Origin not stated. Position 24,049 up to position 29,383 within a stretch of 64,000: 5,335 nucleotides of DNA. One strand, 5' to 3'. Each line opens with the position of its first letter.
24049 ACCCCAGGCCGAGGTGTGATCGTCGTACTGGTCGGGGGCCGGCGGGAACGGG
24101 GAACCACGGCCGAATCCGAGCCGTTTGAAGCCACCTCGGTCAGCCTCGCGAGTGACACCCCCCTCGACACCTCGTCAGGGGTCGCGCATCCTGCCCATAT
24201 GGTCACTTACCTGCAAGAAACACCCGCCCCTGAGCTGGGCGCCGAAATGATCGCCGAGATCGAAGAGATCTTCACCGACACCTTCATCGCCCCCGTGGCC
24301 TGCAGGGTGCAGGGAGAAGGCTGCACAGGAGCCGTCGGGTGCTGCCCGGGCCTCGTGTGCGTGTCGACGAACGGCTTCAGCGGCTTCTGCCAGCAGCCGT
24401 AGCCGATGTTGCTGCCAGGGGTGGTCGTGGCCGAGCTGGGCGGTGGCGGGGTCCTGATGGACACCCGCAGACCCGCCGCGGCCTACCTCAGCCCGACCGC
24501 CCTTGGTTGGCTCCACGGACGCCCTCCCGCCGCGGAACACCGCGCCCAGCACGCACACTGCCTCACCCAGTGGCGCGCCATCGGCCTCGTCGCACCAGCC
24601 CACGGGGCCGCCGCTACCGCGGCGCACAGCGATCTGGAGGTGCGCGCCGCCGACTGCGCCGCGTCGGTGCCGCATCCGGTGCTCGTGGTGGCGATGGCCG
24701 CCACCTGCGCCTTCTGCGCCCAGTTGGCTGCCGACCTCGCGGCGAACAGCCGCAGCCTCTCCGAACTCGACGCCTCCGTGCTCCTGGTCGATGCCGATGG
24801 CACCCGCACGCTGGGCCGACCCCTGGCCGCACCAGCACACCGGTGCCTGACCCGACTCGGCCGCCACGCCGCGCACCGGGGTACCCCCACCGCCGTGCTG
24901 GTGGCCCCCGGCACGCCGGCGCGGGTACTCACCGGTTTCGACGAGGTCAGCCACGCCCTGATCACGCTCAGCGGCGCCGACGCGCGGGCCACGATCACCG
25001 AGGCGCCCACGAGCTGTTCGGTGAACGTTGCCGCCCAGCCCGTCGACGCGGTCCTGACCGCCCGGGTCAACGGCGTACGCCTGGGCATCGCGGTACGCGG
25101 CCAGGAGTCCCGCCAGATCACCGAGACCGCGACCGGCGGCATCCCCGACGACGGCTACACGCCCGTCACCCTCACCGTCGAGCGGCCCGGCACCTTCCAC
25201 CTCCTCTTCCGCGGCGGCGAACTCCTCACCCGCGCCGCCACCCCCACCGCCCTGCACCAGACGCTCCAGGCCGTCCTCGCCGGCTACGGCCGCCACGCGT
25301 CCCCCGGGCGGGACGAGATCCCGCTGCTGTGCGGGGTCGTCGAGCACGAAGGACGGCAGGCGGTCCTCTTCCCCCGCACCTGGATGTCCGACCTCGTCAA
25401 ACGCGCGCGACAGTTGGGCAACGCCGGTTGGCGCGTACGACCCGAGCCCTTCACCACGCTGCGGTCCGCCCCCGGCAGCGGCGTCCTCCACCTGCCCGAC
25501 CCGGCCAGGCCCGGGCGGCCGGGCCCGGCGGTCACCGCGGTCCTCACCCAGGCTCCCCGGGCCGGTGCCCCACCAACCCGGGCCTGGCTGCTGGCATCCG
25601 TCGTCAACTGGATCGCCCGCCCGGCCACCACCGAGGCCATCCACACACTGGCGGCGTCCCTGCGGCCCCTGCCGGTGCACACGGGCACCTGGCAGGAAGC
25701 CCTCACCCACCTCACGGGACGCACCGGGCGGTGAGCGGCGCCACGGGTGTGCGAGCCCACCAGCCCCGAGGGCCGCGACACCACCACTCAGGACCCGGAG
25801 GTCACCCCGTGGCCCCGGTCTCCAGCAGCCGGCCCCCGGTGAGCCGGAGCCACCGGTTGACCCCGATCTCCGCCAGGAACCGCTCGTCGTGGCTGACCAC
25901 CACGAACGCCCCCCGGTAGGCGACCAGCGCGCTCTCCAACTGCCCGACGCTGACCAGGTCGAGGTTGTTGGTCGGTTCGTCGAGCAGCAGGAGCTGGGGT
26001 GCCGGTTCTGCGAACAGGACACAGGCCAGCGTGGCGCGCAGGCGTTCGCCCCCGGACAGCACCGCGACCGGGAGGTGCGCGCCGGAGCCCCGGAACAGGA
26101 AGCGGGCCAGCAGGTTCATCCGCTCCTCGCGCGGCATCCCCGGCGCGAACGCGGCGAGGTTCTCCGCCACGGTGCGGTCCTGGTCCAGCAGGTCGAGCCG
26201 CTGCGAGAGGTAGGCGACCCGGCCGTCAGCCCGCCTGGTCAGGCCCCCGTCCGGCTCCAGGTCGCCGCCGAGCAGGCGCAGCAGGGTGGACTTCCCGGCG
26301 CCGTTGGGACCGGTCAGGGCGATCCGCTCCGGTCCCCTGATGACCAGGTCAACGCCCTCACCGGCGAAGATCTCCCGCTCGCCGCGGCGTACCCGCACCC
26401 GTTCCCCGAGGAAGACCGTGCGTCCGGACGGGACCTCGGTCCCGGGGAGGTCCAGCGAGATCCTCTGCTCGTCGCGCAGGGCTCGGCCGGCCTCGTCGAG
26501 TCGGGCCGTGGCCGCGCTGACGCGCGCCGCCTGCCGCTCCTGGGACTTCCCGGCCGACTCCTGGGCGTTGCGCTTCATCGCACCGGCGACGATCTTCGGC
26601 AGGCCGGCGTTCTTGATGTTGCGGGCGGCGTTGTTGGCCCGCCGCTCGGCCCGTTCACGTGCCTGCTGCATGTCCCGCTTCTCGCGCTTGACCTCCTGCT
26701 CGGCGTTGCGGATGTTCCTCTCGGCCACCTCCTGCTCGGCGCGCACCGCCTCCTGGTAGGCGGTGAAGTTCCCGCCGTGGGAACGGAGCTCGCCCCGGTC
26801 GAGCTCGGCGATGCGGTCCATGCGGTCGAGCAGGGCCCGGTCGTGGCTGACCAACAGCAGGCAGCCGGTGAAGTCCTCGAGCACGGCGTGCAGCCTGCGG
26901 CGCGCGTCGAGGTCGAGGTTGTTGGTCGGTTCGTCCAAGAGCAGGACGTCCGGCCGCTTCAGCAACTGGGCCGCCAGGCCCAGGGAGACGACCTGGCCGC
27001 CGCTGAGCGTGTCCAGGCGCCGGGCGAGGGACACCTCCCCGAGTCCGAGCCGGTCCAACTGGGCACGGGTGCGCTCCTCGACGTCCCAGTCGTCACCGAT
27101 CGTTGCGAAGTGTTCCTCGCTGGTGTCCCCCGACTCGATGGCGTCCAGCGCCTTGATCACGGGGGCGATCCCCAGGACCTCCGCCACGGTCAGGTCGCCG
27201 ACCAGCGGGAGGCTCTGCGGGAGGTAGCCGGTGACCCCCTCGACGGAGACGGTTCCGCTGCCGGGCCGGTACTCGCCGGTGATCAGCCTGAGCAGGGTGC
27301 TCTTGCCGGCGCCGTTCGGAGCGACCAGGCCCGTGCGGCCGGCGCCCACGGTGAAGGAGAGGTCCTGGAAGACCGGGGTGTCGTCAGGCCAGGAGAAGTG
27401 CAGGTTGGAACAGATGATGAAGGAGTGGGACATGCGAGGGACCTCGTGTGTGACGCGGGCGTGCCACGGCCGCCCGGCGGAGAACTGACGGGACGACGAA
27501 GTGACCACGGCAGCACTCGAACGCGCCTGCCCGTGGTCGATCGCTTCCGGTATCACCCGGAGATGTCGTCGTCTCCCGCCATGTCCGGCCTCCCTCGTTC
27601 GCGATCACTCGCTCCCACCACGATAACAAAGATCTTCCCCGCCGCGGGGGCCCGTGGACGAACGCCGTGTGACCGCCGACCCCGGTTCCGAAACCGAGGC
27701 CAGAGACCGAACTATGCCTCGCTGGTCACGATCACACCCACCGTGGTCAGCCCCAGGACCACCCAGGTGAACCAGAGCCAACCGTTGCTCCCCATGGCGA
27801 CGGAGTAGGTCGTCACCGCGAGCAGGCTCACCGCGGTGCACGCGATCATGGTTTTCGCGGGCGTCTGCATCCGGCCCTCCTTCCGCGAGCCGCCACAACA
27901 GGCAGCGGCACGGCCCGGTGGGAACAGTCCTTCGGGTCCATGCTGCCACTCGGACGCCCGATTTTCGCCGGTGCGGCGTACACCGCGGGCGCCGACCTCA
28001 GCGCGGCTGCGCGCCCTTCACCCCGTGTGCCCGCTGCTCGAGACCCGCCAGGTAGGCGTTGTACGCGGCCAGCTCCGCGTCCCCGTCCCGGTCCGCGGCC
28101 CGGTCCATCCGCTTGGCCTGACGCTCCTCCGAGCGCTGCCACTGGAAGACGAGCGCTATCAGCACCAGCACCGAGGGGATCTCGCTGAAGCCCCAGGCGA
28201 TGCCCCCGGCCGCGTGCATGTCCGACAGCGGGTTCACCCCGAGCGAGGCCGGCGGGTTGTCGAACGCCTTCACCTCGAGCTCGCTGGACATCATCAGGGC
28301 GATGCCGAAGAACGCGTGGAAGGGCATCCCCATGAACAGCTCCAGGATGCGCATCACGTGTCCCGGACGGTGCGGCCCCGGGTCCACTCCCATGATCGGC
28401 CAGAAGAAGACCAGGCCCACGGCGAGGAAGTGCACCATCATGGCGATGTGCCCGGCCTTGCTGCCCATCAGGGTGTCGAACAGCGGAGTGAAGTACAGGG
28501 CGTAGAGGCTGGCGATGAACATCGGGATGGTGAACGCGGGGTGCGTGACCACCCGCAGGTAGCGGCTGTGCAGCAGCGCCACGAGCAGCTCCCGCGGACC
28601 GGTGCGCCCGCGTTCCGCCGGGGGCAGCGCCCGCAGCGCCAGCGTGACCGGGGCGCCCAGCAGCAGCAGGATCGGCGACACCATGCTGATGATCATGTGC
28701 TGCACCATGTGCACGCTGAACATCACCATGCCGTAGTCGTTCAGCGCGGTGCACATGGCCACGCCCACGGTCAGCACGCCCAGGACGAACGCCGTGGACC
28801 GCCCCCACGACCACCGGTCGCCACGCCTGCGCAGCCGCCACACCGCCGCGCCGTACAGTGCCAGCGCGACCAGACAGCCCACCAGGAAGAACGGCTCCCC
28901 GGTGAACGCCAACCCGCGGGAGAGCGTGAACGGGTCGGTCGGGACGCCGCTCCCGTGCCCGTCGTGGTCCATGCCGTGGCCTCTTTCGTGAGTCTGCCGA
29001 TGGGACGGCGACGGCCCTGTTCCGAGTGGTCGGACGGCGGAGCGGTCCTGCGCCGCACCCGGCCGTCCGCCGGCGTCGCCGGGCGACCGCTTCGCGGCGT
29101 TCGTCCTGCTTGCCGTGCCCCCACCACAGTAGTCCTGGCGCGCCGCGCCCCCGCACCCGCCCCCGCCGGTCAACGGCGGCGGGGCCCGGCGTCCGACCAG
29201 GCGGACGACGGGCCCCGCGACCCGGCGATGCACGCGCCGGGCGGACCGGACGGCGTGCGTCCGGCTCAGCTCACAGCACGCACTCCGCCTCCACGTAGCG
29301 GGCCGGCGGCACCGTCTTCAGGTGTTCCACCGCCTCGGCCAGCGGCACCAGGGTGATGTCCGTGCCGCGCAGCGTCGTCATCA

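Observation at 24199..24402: Knottin-spaced six-cysteine precursor peptide with an acidic leader and no signal peptide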

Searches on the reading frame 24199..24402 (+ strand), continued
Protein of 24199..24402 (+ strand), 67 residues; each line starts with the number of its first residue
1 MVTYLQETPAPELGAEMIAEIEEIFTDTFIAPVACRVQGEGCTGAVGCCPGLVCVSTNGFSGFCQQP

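Call 86: search_protein_families(library=pfam, proteins=[P0042, P0038, P0045, P0047], max_evalue=1)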
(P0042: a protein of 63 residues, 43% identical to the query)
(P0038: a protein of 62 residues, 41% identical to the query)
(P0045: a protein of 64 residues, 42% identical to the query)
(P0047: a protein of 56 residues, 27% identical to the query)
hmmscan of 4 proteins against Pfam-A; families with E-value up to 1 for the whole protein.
P0042 (63 aa): 3 families
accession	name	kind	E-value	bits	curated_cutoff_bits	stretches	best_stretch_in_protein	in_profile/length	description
PF04706.18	Dickkopf_N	-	0.0028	18.4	25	1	34-56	25-47/51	Dickkopf N-terminal cysteine-rich region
PF07740.17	Toxin_12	-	0.03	15.4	21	1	34-58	1-25/30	Ion channel inhibitory toxin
PF01808.24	AICARFT_IMPCHas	-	0.24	11.3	25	1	11-35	176-200/311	AICARFT/IMPCHase bienzyme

P0038 (62 aa): 5 families
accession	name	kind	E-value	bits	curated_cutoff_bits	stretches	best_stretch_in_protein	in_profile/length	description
PF04706.18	Dickkopf_N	-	5.2e-05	23.9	25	1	34-60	25-51/51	Dickkopf N-terminal cysteine-rich region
PF11703.13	UPF0506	-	6.6e-05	23.6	23.2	1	33-60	33-59/59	UPF0506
PF01808.24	AICARFT_IMPCHas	-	0.062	13.2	25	1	10-35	175-200/311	AICARFT/IMPCHase bienzyme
PF07740.17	Toxin_12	-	0.16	13.1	21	1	34-55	1-22/30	Ion channel inhibitory toxin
PF02950.22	Conotoxin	-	0.63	11.5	25.1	1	34-60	49-75/75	Conotoxin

P0045 (64 aa): 6 families
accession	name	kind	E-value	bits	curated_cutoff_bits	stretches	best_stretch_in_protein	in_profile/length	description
PF01683.23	EB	-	0.0082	16.6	24.3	1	38-62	16-39/52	EB module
PF08093.16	Toxin_23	-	0.018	15.6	22.2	1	44-62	9-27/30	Magi 5 toxic peptide family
PF17557.7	Conotoxin_I2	-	0.03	14.9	27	1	37-62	1-24/38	I2-superfamily conotoxins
PF08088.17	Toxin_19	-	0.14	12.7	23.2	1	34-62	2-27/40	Conotoxin I-superfamily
PF08116.16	Toxin_29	-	0.2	12.1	25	1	37-51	3-17/31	PhTx neurotoxin family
PF08087.16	Toxin_18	-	0.53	10.8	24.3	1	36-63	2-29/31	Conotoxin O-superfamily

P0047 (56 aa): 4 families
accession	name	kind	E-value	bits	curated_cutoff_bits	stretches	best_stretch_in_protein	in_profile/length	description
PF04706.18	Dickkopf_N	-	0.00014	22.6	25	1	27-53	24-50/51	Dickkopf N-terminal cysteine-rich region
PF11703.13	UPF0506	-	0.0063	17.3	23.2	1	28-53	34-58/59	UPF0506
PF02950.22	Conotoxin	-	0.016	16.6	25.1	1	22-53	43-74/75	Conotoxin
PF08116.16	Toxin_29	-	0.51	10.8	25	1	29-46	3-20/31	PhTx neurotoxin family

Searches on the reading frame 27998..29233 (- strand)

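Call 4: search_protein_families(library=pfam, proteins=[window:27998-29233:-], max_evalue=0.01)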
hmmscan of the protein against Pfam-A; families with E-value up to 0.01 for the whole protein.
window:27998-29233:- (411 aa): 1 family
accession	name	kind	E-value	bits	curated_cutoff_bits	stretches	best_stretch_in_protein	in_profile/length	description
PF09678.15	Caa3_CtaG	-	4e-84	282.1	27.7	1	125-367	1-236/237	Cytochrome c oxidase caa3 assembly factor (Caa3_CtaG)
